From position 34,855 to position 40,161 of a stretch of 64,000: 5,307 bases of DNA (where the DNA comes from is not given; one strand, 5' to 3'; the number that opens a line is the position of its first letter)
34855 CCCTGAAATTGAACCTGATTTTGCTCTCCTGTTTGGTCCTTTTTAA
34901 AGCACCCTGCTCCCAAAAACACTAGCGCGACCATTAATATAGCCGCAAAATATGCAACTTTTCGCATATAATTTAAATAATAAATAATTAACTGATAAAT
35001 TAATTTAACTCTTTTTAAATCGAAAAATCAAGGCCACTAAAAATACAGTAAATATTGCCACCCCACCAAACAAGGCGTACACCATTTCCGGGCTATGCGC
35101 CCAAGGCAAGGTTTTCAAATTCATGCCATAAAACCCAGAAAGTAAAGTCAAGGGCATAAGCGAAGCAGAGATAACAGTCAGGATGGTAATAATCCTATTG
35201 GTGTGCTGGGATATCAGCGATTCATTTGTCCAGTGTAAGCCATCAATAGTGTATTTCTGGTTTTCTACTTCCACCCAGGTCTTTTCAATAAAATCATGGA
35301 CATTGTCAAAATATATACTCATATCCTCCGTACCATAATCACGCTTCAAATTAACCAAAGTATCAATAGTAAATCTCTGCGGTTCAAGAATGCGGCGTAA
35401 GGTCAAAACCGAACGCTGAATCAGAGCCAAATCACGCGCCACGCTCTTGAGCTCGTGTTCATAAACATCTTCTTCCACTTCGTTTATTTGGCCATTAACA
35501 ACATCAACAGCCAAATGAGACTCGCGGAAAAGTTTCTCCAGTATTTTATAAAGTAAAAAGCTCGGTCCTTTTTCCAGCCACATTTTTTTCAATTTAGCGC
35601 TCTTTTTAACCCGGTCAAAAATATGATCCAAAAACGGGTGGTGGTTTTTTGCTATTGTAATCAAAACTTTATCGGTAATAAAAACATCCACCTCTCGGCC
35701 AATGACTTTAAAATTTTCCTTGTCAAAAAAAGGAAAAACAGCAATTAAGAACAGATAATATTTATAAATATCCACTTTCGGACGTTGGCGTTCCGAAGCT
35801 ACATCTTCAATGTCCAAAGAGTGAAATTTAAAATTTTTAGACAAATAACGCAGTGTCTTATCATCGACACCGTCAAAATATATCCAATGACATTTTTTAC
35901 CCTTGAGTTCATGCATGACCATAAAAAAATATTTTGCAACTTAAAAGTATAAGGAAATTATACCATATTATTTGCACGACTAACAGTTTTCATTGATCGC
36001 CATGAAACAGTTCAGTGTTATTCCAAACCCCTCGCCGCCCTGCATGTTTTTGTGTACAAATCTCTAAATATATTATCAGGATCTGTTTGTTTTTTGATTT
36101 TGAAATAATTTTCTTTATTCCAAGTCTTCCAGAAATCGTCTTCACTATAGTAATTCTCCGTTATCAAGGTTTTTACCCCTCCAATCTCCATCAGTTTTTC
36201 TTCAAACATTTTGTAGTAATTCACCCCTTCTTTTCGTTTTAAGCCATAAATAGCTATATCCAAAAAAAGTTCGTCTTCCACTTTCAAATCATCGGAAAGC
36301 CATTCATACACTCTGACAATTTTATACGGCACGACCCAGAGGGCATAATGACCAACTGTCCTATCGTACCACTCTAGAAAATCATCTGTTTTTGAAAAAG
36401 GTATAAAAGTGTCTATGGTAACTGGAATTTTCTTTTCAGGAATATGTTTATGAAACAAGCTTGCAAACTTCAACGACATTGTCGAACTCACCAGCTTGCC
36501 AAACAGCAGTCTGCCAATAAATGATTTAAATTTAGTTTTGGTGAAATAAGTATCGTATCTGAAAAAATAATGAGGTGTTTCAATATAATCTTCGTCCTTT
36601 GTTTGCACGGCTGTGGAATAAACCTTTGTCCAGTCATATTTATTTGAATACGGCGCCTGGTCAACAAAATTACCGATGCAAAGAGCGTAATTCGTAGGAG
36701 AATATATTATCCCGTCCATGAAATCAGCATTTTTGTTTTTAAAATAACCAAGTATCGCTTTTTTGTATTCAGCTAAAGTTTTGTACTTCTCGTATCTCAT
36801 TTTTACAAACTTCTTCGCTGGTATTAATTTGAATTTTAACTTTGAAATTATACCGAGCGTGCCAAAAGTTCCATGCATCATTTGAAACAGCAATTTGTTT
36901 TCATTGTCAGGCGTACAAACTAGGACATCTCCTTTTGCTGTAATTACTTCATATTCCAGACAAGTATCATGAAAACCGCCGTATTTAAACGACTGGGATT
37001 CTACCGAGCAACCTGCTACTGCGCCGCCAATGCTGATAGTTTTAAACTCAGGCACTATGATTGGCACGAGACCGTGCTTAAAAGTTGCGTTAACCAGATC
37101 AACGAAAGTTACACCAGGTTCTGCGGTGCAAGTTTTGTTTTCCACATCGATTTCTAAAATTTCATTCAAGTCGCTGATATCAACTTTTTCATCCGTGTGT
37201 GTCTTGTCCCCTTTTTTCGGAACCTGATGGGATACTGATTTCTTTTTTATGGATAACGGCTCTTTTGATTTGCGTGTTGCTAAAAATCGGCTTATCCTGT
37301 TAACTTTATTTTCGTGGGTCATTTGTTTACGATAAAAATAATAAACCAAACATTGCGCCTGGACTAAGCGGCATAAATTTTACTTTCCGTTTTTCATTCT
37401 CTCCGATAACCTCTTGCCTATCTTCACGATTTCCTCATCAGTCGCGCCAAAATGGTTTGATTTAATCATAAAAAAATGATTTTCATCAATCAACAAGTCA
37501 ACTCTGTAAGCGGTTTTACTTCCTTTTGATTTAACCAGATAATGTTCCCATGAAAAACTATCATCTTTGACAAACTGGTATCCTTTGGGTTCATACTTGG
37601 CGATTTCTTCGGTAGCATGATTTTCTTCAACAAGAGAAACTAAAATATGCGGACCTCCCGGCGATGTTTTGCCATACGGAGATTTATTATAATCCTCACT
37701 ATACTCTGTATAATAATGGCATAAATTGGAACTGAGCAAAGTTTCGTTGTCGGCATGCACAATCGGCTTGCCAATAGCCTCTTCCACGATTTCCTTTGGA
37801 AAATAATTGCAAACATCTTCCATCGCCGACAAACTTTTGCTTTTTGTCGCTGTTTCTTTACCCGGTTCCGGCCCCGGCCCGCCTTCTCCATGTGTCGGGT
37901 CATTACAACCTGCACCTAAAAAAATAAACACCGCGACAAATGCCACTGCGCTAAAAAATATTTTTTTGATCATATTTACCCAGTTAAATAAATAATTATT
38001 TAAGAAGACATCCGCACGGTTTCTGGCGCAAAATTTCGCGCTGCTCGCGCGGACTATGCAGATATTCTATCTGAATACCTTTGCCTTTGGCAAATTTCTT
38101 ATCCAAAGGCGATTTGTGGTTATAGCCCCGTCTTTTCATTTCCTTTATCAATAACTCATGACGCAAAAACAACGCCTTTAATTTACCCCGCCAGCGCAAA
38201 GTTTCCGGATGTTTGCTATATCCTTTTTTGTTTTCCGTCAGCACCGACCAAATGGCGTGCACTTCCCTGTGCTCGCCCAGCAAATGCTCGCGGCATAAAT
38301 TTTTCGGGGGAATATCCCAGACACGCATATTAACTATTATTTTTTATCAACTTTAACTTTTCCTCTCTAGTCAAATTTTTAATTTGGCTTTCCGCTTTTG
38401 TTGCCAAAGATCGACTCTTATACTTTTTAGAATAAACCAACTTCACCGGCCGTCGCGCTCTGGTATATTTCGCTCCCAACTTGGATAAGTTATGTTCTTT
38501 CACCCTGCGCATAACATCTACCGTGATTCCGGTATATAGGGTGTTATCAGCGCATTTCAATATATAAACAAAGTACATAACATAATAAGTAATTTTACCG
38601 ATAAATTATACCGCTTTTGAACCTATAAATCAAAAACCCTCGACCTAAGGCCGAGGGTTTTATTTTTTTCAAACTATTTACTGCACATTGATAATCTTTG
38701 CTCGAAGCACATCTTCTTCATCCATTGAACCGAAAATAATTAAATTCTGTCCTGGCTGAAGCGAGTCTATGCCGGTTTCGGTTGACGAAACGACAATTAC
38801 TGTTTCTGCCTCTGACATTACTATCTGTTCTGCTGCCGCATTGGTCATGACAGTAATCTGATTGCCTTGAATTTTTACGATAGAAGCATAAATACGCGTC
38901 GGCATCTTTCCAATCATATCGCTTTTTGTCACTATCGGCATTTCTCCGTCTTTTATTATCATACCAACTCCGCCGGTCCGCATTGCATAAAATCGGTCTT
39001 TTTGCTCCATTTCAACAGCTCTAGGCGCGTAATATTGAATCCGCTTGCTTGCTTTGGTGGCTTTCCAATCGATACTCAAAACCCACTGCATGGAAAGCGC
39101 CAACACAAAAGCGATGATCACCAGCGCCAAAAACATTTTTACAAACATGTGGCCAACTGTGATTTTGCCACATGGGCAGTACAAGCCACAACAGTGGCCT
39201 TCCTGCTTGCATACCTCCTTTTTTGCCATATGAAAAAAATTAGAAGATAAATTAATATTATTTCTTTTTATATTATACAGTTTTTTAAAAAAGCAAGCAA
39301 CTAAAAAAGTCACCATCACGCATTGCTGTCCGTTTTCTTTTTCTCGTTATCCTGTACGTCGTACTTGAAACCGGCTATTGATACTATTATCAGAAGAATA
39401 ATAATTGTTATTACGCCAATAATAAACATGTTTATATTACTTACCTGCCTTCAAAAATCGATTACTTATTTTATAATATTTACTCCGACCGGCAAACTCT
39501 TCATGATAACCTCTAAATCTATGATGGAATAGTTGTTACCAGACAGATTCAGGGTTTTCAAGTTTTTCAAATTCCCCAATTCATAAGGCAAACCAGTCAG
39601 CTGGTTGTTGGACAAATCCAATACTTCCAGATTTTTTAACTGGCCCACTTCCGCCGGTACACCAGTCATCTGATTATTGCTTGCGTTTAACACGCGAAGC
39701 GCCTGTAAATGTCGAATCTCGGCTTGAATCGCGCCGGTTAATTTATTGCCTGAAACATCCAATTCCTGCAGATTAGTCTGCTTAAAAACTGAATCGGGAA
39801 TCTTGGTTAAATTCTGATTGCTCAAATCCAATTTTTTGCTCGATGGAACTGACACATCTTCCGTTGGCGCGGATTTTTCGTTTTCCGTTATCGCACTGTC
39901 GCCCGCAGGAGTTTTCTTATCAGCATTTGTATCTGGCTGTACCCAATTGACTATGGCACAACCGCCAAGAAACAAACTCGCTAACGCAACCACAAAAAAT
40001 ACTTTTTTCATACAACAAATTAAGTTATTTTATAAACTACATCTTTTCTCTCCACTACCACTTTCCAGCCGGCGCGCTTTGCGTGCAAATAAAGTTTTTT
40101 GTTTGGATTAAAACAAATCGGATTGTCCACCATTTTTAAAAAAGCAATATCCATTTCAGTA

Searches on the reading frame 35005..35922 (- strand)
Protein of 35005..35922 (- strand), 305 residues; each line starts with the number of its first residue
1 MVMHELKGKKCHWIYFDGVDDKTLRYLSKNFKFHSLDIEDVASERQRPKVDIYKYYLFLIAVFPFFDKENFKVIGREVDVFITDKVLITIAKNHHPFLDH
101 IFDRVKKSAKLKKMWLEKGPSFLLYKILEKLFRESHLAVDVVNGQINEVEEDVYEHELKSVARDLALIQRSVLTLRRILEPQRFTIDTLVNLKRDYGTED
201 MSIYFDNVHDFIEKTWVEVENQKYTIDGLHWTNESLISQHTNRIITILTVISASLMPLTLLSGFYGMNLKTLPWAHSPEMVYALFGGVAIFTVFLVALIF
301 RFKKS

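Call 72: search_protein_families(library=pfam, proteins=[window:35005-35922:-], max_evalue=0.001)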
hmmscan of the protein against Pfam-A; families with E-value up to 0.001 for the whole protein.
window:35005-35922:- (305 aa): 1 family
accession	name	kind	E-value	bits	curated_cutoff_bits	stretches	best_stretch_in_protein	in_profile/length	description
PF01544.23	CorA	-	2.5e-50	171.9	27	1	10-303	3-291/292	CorA-like Mg2+ transporter protein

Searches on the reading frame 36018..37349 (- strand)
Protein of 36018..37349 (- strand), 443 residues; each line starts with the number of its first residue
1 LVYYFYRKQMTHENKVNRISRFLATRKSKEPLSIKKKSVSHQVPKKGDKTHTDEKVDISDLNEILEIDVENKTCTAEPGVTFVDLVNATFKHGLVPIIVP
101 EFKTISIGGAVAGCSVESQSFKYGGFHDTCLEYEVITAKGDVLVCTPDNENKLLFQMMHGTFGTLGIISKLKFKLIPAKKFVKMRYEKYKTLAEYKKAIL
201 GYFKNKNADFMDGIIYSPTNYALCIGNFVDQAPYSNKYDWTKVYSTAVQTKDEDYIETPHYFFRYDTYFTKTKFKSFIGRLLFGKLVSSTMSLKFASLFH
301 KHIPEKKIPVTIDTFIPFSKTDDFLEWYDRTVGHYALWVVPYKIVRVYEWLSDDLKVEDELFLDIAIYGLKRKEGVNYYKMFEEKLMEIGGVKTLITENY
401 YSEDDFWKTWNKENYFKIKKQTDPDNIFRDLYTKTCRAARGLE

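Call 72: search_protein_families(library=pfam, proteins=[window:36018-37349:-], max_evalue=0.001)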
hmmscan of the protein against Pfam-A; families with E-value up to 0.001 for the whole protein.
window:36018-37349:- (443 aa): 1 family
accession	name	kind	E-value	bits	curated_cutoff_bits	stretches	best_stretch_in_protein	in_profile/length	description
PF01565.28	FAD_binding_4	-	4.6e-19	68.9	26.4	1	55-145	47-138/139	FAD binding domain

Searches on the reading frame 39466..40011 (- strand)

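Call 71: search_protein_families(library=pfam, proteins=[window:39466-40011:-], max_evalue=0.001)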
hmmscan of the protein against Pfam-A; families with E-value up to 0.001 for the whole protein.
window:39466-40011:- (181 aa): 8 families
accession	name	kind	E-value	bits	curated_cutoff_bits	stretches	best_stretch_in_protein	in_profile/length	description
PF12799.13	LRR_4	-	1.2e-22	79.9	27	3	104-141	2-39/44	Leucine Rich repeats (2 copies)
PF13855.12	LRR_8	-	1.4e-20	73.2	27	2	59-114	4-60/61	Leucine rich repeat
PF00560.39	LRR_1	-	2.6e-18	62.6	20.6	0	127-148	1-23/23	Leucine Rich Repeat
PF23598.1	LRR_14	-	5.9e-12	45.4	40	1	98-158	42-102/353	Leucine-rich repeat region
PF13516.12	LRR_6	-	2.2e-05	24.6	23.4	0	78-93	2-17/24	Leucine Rich repeat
PF23211.1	LRR_LRWD1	-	7.3e-05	23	28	0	119-160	35-75/190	Leucine-rich repeat and WD repeat-containing protein 1, LRR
PF23952.1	LRR_EndoS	-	0.00037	21.2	27.9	0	97-136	76-116/116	Endo-beta-N-acetylglucosaminidase EndoS LRR domain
PF25013.1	LRR_Zer-1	-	0.00081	20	27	0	80-155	9-92/137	Zer-1-like, Leucine-rich repeats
